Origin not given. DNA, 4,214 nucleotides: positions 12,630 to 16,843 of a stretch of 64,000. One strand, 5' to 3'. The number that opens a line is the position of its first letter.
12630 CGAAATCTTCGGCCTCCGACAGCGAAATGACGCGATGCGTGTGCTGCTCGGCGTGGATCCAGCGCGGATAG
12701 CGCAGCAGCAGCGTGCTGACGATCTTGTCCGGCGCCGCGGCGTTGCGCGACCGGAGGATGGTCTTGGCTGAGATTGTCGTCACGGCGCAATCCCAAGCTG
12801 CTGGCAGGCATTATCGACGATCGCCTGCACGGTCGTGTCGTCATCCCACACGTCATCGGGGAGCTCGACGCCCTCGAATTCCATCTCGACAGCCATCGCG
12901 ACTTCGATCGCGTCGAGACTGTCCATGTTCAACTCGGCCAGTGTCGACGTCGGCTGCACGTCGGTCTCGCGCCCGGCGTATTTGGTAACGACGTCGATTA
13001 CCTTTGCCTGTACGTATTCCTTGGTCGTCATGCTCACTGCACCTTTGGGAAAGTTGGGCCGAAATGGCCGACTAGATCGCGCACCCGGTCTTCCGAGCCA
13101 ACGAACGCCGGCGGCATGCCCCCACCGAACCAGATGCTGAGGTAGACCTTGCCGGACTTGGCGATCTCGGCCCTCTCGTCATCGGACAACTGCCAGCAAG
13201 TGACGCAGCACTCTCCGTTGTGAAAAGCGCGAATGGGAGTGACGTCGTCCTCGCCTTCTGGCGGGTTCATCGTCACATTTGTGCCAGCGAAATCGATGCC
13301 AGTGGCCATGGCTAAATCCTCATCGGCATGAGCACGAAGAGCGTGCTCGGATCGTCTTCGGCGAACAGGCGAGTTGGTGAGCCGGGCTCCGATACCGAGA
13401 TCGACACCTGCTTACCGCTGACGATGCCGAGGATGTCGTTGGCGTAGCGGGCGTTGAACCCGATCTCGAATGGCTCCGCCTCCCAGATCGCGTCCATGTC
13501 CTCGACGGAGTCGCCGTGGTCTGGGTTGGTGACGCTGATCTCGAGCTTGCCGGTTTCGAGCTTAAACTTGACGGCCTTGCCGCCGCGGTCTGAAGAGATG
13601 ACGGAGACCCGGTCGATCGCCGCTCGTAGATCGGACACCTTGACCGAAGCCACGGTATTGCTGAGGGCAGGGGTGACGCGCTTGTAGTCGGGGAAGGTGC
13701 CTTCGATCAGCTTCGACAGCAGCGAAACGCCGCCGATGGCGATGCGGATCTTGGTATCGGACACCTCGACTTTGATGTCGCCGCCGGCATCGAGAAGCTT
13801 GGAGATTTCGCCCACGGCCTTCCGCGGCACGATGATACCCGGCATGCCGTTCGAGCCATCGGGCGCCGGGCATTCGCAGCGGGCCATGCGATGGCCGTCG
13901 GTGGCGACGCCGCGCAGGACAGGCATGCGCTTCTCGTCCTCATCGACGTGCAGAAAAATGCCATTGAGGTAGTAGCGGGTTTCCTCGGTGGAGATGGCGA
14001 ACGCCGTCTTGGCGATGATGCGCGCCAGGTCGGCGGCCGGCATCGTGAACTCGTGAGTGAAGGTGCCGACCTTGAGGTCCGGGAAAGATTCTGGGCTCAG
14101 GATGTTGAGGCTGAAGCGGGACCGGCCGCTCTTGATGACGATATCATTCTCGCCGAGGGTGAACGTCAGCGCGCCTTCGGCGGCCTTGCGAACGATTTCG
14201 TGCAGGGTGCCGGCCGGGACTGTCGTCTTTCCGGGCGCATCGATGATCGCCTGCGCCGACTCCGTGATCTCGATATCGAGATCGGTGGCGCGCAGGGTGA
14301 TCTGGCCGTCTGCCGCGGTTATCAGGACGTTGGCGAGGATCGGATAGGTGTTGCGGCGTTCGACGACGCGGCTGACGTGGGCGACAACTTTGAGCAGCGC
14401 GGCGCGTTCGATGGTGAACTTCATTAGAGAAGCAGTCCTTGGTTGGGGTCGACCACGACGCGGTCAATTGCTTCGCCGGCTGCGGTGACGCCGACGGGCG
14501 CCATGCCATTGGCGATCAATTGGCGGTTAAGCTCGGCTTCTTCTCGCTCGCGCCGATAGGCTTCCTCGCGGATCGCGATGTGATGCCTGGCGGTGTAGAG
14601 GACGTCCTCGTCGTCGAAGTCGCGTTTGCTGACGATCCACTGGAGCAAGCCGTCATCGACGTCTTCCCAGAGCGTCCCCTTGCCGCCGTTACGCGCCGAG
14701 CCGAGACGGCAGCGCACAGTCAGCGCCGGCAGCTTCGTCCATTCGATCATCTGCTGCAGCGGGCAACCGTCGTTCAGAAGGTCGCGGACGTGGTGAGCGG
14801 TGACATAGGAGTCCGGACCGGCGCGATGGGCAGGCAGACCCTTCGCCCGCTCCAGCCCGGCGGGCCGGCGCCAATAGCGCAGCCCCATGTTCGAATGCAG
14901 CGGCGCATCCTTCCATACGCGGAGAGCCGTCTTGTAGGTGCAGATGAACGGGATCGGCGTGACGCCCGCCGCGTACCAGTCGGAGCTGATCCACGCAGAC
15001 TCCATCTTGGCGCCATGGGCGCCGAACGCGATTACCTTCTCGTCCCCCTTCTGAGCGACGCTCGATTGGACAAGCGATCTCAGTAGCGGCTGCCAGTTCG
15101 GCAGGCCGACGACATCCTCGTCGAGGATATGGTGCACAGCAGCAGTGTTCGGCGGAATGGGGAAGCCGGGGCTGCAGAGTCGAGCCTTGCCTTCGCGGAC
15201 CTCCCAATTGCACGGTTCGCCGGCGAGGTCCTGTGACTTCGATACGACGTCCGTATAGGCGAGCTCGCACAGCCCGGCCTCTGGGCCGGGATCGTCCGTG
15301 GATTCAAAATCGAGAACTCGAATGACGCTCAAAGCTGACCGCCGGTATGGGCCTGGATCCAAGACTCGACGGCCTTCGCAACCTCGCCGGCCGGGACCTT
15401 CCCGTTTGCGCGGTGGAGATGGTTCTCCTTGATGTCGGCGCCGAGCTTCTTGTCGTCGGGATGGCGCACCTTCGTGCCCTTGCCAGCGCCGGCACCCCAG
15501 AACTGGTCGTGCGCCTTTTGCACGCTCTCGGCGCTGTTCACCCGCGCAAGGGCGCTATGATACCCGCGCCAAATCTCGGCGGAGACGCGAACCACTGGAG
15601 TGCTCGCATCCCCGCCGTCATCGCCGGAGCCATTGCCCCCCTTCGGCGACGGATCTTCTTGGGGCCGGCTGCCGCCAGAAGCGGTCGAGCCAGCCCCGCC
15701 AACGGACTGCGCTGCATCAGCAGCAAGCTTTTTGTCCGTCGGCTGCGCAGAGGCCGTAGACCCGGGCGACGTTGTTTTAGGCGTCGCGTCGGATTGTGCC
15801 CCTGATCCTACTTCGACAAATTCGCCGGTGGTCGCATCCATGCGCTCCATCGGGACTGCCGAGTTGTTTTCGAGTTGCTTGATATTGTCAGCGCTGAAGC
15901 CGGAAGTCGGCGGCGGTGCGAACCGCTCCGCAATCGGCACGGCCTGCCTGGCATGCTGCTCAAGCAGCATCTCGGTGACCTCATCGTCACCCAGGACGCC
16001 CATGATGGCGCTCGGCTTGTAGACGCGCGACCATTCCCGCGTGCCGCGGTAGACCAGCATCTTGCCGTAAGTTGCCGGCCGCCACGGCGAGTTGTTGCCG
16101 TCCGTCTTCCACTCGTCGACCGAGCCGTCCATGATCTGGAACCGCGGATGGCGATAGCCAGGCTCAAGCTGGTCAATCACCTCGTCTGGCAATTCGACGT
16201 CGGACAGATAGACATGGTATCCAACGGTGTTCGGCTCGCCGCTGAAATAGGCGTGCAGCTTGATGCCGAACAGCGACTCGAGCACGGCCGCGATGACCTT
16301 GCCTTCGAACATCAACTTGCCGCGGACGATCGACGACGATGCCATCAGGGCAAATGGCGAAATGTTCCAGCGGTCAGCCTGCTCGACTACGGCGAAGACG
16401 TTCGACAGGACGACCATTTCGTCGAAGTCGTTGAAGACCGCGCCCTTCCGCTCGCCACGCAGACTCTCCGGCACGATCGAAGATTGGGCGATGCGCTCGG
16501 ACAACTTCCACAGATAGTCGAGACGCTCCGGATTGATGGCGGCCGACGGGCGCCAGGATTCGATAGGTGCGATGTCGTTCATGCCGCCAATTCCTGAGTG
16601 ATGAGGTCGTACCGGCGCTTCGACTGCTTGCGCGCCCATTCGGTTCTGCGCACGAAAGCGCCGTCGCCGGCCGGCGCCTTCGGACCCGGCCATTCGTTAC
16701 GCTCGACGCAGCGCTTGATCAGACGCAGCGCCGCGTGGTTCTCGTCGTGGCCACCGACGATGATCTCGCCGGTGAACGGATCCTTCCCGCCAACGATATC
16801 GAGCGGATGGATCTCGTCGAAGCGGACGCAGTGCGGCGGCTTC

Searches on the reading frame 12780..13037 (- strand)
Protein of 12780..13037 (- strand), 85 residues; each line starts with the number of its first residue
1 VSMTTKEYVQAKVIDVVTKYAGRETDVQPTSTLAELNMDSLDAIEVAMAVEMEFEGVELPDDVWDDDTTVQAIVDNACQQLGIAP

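Call 5: search_protein_families(library=pfam, proteins=[window:12780-13037:-], max_evalue=0.01)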
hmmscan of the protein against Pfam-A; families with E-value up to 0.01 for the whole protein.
window:12780-13037:- (85 aa): 2 families
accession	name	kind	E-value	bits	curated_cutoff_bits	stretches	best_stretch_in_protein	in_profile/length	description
PF00550.31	PP-binding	-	2.6e-09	37.7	20.8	1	12-75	2-65/67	Phosphopantetheine attachment site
PF14573.12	PP-binding_2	-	0.00099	19.7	32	1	10-77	12-84/96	Acyl-carrier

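Call 10: search_protein_families(library=phrogs, proteins=[window:12780-13037:-], max_evalue=0.001)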
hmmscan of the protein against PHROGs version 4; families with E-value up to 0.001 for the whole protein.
window:12780-13037:- (85 aa): 5 families
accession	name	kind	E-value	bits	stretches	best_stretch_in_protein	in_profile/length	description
phrog_5934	-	moron, auxiliary metabolic gene and host takeover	1.2e-12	48.8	1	6-81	12-88/93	acyl carrier protein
phrog_14581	-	unknown function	5.1e-08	33.9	1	35-81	38-83/85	-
phrog_18343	-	unknown function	4.9e-07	31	1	21-76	79-133/138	-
phrog_27464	-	unknown function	7.4e-05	23.6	1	22-71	41-89/157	-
phrog_4154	-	moron, auxiliary metabolic gene and host takeover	0.00041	21.6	1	4-63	27-86/108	acyl carrier protein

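Call 38: find_homologous_proteins(query=window:12780-13037:-, max_evalue=0.001)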
Query window:12780-13037:- (85 aa): 1 proteins with E <= 0.001 among 1 candidates.
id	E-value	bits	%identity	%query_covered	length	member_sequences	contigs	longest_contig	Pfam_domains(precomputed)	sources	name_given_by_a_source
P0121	1.1e-45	170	100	98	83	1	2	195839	PF00550.32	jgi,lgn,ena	-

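Call 53: search_protein_families(library=ncbifam, proteins=[window:12780-13037:-], max_evalue=0.01)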
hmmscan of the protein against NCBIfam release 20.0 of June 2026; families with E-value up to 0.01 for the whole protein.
window:12780-13037:- (85 aa): 11 families
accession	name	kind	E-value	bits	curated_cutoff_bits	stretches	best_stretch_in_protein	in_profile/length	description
NF002148.0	PRK00982.1-2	subfamily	1.6e-09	37.5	71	1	8-76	4-73/79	acyl carrier protein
NF002149.0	PRK00982.1-3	equivalog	3.8e-09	36.4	106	1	15-76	10-72/78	acyl carrier protein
TIGR00517.1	acyl_carrier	equivalog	1.8e-08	34.1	70.45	1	12-75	7-71/77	acyl carrier protein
NF002151.0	PRK00982.1-5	equivalog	8.1e-08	32.3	92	1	18-74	14-70/78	acyl carrier protein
NF002150.0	PRK00982.1-4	subfamily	1.5e-05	25.1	66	1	5-75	2-73/80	acyl carrier protein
NF002147.0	PRK00982.1-1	equivalog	1.6e-05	24.6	84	1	3-75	2-75/83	acyl carrier protein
NF009104.0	PRK12449.1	equivalog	9.4e-05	22.3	70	1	5-80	2-78/80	acyl carrier protein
NF040636.1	AcpM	exception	0.00043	20.2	146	1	8-75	5-73/93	meromycolate extension acyl carrier protein AcpM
NF005079.0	PRK06508.1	equivalog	0.00048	20.5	83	1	12-67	7-63/93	acyl carrier protein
NF003757.0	PRK05350.1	equivalog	0.0015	18.6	65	1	4-76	2-75/83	acyl carrier protein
NF005480.0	PRK07081.1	equivalog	0.0018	18.2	72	1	17-65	12-59/83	acyl carrier protein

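Call 56: find_encoding_contigs(protein=P0121, flank=10000, max_places=4)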
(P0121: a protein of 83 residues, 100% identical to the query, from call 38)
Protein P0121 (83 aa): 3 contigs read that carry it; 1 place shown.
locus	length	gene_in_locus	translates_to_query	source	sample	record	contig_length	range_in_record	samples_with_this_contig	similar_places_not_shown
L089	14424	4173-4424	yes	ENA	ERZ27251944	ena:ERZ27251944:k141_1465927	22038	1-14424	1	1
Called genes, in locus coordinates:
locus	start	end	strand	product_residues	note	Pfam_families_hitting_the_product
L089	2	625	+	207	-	?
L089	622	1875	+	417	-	-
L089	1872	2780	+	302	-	-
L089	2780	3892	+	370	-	PF00712:DNA_pol3_beta, PF02767:DNA_pol3_beta_2, PF02768:DNA_pol3_beta_3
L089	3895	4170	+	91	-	-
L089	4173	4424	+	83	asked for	PF00550:PP-binding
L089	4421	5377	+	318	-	-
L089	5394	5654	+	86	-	-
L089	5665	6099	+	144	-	-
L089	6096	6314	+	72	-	-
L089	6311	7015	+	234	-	PF00149:Metallophos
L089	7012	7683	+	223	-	-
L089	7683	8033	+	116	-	-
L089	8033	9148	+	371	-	PF05970:PIF1 (weak), PF13604:AAA_30, PF13245:AAA_19, PF01443:Viral_helicase1 (faint), PF13538:UvrD_C_2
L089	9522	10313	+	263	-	-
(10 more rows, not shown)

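Call 57: search_dna_similar(query=window:12780-13037:-, collection=phages, mode=protein, max_evalue=0.001, max_rows=25)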
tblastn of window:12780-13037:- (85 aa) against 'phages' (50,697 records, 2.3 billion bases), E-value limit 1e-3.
No match.

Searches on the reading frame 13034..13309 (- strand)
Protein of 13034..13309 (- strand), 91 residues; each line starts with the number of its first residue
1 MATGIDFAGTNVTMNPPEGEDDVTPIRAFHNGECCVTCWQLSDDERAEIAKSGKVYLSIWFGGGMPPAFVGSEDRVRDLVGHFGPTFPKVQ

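Call 5: search_protein_families(library=pfam, proteins=[window:13034-13309:-], max_evalue=0.01)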
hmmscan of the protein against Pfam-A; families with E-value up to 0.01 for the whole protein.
window:13034-13309:- (91 aa): 0 families

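Call 10: search_protein_families(library=phrogs, proteins=[window:13034-13309:-], max_evalue=0.001)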
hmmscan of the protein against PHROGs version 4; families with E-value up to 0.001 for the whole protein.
window:13034-13309:- (91 aa): 1 family
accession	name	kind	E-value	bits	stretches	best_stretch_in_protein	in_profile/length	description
phrog_11885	-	unknown function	6.5e-10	40.1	1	1-59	1-60/100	-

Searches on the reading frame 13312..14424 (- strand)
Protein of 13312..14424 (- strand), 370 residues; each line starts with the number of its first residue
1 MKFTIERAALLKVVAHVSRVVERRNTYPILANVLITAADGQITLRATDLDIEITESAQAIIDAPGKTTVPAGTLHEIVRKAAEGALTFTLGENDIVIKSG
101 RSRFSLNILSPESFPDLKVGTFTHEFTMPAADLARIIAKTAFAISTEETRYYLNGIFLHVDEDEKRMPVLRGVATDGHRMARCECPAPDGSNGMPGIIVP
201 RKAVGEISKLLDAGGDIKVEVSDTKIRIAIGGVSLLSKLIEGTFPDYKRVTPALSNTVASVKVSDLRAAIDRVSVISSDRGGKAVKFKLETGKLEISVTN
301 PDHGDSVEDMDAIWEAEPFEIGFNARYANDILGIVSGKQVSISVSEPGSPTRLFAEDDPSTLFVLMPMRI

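Call 7: search_protein_families(library=pfam, proteins=[window:13312-14424:-], max_evalue=0.01)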
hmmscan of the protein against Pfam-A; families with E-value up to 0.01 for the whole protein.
window:13312-14424:- (370 aa): 3 families
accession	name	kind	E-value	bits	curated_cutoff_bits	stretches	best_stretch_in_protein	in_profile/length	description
PF00712.24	DNA_pol3_beta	-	4.8e-37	127.2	24.4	1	1-117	1-119/120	DNA polymerase III beta subunit, N-terminal domain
PF02767.21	DNA_pol3_beta_2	-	1.4e-36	125.7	27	2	128-246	2-116/116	DNA polymerase III beta subunit, central domain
PF02768.20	DNA_pol3_beta_3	-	1.9e-24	86.2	27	1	248-369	1-121/121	DNA polymerase III beta subunit, C-terminal domain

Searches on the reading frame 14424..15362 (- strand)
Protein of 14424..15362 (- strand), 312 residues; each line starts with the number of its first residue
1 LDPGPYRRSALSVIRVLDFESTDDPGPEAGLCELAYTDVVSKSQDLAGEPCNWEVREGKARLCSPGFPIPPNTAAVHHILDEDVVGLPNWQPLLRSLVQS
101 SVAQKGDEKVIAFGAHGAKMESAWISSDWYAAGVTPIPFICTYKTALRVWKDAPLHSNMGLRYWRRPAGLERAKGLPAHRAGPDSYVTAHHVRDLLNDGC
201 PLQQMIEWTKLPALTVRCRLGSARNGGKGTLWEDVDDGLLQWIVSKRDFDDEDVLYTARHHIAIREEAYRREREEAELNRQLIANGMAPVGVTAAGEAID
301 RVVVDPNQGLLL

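Call 7: search_protein_families(library=pfam, proteins=[window:14424-15362:-], max_evalue=0.01)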
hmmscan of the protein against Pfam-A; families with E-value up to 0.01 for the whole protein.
window:14424-15362:- (312 aa): 0 families

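Call 40: search_protein_families(library=pfam, proteins=[window:14424-15362:-], max_evalue=5)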
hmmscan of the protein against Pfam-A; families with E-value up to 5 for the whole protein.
window:14424-15362:- (312 aa): 0 families

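Call 53: search_protein_families(library=ncbifam, proteins=[window:14424-15362:-], max_evalue=0.01)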
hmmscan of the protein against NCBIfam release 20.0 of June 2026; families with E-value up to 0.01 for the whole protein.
window:14424-15362:- (312 aa): 2 families
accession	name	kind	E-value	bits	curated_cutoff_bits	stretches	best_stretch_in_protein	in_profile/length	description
NF005937.0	PRK07983.1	equivalog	1.3e-13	50.6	202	1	15-262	3-217/220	exodeoxyribonuclease X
NF004963.0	PRK06309.1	equivalog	0.00017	21.3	245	1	61-247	37-211/232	DNA polymerase III subunit epsilon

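Call 69: search_protein_families(library=phrogs, proteins=[window:14424-15362:-], max_evalue=0.001)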
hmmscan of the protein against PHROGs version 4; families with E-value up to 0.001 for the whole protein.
window:14424-15362:- (312 aa): 1 family
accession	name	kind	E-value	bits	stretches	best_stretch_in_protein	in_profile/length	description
phrog_192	-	DNA, RNA and nucleotide metabolism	7.6e-15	56.1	1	14-261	108-345/397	DNA polymerase exonuclease subunit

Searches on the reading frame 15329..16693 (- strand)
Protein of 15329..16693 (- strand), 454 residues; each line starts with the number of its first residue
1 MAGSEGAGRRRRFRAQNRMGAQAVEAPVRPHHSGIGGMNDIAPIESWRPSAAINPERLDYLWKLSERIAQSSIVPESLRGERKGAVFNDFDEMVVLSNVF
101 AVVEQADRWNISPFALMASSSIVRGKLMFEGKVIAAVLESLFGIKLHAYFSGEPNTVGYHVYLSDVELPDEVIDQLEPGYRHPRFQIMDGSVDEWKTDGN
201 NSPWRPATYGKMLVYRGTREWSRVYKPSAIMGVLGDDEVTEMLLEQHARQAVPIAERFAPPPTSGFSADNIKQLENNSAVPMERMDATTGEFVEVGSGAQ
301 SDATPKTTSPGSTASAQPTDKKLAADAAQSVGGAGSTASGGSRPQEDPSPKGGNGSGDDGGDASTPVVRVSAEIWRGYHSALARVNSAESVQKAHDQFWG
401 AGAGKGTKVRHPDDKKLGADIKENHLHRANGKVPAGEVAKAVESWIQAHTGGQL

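Call 7: search_protein_families(library=pfam, proteins=[window:15329-16693:-], max_evalue=0.01)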
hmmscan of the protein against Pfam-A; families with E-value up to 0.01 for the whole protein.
window:15329-16693:- (454 aa): 0 families

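Call 40: search_protein_families(library=pfam, proteins=[window:15329-16693:-], max_evalue=5)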
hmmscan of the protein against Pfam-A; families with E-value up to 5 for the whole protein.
window:15329-16693:- (454 aa): 0 families

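Call 53: search_protein_families(library=ncbifam, proteins=[window:15329-16693:-], max_evalue=0.01)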
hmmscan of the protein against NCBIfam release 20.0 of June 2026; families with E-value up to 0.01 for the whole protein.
window:15329-16693:- (454 aa): 0 families

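Call 69: search_protein_families(library=phrogs, proteins=[window:15329-16693:-], max_evalue=0.001)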
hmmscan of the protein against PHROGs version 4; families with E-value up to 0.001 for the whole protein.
window:15329-16693:- (454 aa): 1 family
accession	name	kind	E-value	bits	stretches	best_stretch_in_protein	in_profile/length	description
phrog_561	-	DNA, RNA and nucleotide metabolism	3e-19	70.8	1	50-156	294-388/633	RecT-like ssDNA annealing protein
